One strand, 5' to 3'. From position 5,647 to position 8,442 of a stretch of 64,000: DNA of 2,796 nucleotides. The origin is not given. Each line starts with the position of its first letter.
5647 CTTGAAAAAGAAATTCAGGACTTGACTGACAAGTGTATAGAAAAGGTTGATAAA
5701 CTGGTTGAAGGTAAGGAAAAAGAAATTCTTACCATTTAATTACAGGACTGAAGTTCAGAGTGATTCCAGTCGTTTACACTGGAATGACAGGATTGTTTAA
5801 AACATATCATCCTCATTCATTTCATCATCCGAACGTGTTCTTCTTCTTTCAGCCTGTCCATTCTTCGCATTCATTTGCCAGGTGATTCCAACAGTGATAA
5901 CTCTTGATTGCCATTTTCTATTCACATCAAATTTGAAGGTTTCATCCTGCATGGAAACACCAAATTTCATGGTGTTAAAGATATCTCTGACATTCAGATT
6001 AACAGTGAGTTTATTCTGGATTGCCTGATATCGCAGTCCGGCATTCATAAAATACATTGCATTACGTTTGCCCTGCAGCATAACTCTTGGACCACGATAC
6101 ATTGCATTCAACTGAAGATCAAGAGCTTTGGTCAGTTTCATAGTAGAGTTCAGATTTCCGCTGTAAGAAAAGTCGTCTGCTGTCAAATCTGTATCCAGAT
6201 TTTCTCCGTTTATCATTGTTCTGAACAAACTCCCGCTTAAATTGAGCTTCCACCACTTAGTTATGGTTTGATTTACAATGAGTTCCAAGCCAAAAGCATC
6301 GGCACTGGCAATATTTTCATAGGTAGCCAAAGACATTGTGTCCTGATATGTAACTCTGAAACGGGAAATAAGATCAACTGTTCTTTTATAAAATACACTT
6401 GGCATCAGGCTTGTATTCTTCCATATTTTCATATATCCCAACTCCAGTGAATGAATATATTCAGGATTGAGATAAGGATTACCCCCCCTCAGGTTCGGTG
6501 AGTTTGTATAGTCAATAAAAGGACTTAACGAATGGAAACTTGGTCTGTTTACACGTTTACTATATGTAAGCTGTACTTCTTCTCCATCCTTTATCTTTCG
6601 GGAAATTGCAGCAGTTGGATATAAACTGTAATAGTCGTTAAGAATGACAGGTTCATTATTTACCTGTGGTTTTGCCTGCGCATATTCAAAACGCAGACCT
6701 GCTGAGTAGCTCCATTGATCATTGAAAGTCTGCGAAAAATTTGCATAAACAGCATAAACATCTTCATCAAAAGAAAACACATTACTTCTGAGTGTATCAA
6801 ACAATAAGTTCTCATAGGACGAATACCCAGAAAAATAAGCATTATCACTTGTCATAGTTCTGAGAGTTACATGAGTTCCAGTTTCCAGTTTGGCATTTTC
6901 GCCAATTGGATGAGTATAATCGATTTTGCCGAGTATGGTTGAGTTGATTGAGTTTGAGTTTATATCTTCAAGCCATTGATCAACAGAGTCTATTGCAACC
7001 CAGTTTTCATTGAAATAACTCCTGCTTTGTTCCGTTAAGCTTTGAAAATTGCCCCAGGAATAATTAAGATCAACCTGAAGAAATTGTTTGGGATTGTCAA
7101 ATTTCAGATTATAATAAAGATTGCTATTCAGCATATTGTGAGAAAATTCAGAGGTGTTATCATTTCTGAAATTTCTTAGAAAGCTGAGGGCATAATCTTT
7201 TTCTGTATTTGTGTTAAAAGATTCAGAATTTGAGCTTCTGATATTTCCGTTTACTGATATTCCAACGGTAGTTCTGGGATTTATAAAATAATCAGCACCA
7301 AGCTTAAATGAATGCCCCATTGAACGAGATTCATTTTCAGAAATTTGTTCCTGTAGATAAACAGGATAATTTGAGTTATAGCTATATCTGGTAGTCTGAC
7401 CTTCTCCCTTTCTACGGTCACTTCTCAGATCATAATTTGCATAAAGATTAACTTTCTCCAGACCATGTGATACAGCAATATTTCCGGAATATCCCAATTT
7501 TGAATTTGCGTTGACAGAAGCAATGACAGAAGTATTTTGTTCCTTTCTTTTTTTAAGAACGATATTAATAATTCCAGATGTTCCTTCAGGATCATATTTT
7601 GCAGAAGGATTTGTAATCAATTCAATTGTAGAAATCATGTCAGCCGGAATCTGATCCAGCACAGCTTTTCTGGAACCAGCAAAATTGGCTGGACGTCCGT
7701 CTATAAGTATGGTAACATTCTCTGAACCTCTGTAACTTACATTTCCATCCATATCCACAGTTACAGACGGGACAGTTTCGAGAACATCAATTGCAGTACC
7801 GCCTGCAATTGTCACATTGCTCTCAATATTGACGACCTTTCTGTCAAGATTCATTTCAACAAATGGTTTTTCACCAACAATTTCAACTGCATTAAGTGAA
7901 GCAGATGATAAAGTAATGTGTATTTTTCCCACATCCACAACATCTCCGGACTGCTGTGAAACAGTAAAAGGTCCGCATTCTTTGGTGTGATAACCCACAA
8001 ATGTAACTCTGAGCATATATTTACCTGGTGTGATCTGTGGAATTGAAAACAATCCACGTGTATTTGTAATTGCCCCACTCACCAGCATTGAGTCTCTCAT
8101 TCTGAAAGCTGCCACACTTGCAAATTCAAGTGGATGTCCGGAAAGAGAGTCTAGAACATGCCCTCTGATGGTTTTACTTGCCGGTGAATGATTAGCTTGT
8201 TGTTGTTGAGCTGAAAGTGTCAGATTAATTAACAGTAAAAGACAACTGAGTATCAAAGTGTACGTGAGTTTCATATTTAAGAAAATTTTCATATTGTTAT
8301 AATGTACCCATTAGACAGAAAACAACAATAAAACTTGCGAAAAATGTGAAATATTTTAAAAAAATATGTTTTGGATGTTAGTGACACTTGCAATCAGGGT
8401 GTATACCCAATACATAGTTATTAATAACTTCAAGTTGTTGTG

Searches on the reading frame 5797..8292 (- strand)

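Call 56: search_protein_families(library=pfam, proteins=[window:5797-8292:-], max_evalue=0.00001)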
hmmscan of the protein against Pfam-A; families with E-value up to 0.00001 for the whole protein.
window:5797-8292:- (831 aa): 5 families
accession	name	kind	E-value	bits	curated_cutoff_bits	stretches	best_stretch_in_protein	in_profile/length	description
PF14905.12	OMP_b-brl_3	-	6.5e-102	342.1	27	1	397-805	2-408/408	Outer membrane protein beta-barrel family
PF00593.30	TonB_dep_Rec_b-barrel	-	1.4e-20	75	27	1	357-769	20-434/436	TonB dependent receptor-like, beta-barrel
PF13620.12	CarboxypepD_reg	-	2.2e-13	50.8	32.3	1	41-121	1-79/82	Carboxypeptidase regulatory-like domain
PF13715.12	CarbopepD_reg_2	-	6.2e-10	39.4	32.2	1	42-115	1-66/88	CarboxypepD_reg-like domain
PF07715.20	Plug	-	3.4e-09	37.6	23.9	1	165-241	23-107/107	TonB-dependent Receptor Plug Domain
